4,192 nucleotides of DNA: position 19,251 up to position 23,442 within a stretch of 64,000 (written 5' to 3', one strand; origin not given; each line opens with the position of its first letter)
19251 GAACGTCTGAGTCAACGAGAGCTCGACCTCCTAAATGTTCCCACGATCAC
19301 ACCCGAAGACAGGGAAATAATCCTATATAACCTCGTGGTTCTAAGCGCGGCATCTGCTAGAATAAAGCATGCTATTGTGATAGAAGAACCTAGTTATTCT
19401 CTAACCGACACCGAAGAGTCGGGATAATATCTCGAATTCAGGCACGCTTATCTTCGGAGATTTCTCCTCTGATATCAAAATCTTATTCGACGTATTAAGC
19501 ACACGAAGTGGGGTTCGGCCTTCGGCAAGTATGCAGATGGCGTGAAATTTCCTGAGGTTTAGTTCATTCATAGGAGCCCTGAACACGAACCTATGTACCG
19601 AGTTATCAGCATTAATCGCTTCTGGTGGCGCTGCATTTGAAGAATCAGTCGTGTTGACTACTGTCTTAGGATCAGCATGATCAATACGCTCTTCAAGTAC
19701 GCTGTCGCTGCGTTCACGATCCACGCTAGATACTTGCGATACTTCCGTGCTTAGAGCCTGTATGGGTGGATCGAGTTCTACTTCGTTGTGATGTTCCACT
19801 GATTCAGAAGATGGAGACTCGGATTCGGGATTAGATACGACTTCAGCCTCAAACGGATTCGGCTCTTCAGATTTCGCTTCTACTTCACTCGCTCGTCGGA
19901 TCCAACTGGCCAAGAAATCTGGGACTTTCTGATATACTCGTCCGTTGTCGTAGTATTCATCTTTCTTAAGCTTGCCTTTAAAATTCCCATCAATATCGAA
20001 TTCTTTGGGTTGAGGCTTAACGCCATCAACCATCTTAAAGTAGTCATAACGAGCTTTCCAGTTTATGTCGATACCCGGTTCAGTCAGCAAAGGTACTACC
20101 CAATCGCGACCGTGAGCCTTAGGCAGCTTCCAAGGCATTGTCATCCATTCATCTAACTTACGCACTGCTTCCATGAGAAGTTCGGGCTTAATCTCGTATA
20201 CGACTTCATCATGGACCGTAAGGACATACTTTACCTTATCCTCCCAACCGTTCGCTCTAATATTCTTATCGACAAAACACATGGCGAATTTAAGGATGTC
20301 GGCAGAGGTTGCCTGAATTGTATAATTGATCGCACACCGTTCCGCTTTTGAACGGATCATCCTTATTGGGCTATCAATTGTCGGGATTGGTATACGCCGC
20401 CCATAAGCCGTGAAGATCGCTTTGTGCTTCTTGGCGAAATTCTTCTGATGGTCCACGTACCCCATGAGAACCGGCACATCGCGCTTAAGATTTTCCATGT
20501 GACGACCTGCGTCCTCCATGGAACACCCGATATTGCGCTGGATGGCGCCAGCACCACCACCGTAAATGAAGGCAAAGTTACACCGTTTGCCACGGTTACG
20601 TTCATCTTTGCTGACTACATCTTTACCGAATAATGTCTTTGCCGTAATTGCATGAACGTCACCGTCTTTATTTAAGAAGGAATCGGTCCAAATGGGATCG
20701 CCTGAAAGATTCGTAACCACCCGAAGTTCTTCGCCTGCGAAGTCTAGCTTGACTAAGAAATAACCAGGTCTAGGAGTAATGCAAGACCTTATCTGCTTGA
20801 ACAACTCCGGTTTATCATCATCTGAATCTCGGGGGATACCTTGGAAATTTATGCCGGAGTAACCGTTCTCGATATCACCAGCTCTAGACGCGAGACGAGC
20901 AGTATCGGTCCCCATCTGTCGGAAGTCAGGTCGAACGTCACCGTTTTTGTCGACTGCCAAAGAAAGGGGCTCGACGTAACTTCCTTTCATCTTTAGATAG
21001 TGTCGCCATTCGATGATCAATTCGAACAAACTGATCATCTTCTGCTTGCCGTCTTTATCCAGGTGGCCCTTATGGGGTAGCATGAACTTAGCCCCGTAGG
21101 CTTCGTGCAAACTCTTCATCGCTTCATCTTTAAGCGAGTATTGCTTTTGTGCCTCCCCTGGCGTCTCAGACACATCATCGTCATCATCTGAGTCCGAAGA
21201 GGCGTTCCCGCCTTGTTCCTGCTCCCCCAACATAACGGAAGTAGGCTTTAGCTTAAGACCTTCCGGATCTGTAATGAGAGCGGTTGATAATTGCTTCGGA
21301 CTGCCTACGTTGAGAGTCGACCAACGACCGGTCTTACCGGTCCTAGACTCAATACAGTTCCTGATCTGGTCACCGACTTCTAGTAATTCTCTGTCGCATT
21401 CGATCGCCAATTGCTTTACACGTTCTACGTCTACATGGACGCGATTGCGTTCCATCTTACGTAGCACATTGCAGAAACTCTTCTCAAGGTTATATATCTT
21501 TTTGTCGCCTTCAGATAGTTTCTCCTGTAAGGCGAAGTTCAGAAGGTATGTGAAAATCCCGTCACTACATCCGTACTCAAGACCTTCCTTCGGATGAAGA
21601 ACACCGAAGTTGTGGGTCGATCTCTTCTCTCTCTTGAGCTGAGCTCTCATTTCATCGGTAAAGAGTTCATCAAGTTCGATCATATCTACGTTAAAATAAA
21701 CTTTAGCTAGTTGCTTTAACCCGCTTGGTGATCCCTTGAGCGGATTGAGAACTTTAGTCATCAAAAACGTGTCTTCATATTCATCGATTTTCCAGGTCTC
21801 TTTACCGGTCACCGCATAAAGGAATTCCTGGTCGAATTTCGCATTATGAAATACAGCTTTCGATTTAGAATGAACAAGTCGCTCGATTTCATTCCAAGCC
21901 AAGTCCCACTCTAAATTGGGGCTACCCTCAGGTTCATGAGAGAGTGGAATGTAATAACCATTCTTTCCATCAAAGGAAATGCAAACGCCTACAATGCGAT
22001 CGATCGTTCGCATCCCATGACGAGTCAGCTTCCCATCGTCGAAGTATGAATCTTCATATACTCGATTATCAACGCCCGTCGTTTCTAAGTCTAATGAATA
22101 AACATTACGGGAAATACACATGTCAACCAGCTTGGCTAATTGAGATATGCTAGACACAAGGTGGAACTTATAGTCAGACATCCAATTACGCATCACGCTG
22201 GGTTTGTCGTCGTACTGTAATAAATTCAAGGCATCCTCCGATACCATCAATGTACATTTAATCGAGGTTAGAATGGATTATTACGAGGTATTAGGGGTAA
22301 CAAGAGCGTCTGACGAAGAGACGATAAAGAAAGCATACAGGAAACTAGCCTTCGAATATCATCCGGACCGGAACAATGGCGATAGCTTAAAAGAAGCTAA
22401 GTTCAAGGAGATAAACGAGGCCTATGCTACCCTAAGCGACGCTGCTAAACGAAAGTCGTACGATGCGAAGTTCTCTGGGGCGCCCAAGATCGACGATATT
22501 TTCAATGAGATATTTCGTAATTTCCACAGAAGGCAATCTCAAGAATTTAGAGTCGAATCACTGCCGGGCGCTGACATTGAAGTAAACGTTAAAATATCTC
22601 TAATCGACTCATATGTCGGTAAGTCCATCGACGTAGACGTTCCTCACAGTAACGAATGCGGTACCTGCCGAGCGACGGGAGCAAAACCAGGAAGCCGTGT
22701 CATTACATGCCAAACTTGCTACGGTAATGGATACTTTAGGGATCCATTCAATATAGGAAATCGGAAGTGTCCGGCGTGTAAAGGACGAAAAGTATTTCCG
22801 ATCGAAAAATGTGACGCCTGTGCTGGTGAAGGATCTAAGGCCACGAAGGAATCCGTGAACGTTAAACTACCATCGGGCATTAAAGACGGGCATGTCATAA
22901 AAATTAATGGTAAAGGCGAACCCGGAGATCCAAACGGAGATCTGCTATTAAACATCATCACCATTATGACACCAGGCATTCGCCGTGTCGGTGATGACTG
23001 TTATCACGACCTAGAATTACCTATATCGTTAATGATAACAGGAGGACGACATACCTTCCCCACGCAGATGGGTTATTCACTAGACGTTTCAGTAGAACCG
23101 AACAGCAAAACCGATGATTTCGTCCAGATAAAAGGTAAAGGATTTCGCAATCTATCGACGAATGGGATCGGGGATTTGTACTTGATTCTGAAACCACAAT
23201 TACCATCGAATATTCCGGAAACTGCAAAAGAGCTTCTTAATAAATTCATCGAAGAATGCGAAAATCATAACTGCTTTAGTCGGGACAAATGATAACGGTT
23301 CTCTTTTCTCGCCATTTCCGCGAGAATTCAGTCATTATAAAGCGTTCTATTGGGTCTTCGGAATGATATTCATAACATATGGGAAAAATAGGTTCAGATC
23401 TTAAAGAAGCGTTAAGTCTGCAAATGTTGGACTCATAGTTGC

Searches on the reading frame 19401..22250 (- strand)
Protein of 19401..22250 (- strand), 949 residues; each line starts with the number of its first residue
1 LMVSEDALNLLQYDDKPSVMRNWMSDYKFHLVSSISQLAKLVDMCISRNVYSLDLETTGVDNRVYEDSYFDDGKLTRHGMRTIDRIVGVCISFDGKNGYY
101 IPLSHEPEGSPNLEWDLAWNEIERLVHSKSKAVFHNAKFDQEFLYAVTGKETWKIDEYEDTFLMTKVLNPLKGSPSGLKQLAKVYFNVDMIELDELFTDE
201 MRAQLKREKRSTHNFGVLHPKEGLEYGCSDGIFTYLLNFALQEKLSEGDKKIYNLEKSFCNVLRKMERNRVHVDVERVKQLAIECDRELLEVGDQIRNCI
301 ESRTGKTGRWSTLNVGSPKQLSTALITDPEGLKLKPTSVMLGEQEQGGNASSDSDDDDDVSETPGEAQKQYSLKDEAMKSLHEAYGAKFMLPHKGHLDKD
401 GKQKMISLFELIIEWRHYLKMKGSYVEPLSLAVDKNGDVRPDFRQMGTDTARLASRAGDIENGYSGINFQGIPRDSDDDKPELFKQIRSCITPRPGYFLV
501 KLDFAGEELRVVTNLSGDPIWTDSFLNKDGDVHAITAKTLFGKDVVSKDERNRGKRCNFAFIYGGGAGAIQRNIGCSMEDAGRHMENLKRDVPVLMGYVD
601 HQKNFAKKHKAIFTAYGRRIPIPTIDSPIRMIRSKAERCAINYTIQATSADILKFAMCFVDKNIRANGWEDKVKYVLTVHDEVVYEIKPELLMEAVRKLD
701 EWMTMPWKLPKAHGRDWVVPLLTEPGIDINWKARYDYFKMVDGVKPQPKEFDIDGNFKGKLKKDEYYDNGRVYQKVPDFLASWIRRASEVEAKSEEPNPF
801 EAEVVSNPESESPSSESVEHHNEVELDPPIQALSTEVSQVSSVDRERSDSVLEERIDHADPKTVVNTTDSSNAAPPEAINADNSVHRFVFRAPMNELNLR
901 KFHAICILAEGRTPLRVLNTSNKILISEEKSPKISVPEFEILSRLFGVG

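Call 30: search_dna_similar(query=window:19401-22250:-, collection=phages, mode=protein, max_rows=12)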
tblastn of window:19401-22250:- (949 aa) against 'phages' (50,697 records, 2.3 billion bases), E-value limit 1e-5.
Records with a match: 3289; places in all: 3293; records where one place covers at least 80% of the query: 0.
Best place of each record, by identity: <60% 3289.
By first word of the organism name: Mycobacterium 981; Vibrio 398; Salmonella 318; Microbacterium 298; Bacillus 240; Escherichia 145; Gordonia 96; Enterococcus 92; Klebsiella 82; Listeria 67; and 75 more.
By host as written in the record: Mycobacterium smegmatis mc2 155 706; - 483; Microbacterium foliorum NRRL B-24224 135; Mycobacterium smegmatis mc#155 130; Microbacterium foliorum NRRL B-24224 SEA 128; Salmonella enterica subsp. enterica serovar Enteritidis PT1 53; Mycobacterium smegmatis mc2155 52; Listeria monocytogenes 49; and 477 more.
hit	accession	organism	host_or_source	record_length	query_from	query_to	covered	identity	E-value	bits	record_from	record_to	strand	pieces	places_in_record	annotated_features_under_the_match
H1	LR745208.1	uncultured phage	metagenomic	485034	5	765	67%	34.6%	4e-36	366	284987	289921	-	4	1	record has no annotation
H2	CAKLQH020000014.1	Acinetobacter phage MD-2021a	not known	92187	4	731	77%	25.2%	1e-45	185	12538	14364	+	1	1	polA: DNA polymerase I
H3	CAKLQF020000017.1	Acinetobacter phage MD-2021a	not known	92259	4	731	77%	25.2%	1e-45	185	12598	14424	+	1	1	polA: DNA polymerase I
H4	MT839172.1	Bacteriophage sp.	human fecal samples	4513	26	741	75%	24.7%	1e-42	175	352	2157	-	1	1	record has no annotation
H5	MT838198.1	Bacteriophage sp.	human fecal samples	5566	82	731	68%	26.0%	1e-42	175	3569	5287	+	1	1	record has no annotation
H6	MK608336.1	Serratia phage Serbin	Serratia marcescens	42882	160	800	68%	24.9%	2e-22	110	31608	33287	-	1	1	DNA polymerase I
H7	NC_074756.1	Serratia phage Serbin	Serratia marcescens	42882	160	800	68%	24.9%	2e-22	110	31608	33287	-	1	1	DNA polymerase I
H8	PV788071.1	Clostridium phage CS15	Clostridium sporogenes ATCC-15579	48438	31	703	61%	27.6%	4e-11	143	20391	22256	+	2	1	DNA polymerase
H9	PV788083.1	Clostridium phage CS32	Clostridium sporogenes ATCC-15579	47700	31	703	61%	27.6%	4e-11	143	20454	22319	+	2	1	DNA polymerase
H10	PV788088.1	Clostridium phage CS38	Clostridium sporogenes ATCC-15579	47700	31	703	61%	27.6%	4e-11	143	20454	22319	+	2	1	DNA polymerase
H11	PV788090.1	Clostridium phage CS43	Clostridium sporogenes ATCC-15579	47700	31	703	61%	27.6%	4e-11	143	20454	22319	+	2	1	DNA polymerase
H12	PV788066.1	Clostridium phage CS06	Clostridium sporogenes ATCC-15579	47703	31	703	61%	27.6%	4e-11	143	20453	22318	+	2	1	DNA polymerase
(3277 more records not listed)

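Call 63: search_protein_families(library=pfam, proteins=[window:19401-22250:-], max_evalue=0.01)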
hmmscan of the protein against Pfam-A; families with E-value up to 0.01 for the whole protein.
window:19401-22250:- (949 aa): 2 families
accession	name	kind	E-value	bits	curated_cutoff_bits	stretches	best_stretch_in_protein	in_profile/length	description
PF00476.26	DNA_pol_A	-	7e-65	219.8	34.3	1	406-732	73-380/381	DNA polymerase family A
PF01612.26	DNA_pol_A_exo1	-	1.1e-07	32.3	23.6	1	85-201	38-142/173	3'-5' exonuclease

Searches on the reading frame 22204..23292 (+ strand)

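Call 63: search_protein_families(library=pfam, proteins=[window:22204-23292:+], max_evalue=0.01)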
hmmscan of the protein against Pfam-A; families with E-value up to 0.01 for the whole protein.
window:22204-23292:+ (362 aa): 4 families
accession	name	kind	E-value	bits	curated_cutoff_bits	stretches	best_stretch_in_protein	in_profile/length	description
PF00226.36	DnaJ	-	3.1e-26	91.7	27.8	1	25-87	1-63/63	DnaJ domain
PF01556.23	DnaJ_C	-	5.1e-24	85.5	26.6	1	125-334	1-152/152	DnaJ C terminal domain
PF00684.25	DnaJ_CXXCXGXG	-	3.2e-07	30.9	32.7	1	152-210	1-65/65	DnaJ central domain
PF15777.11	Anti-TRAP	-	0.0072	16.7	32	1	168-201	12-45/59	Tryptophan RNA-binding attenuator protein inhibitory protein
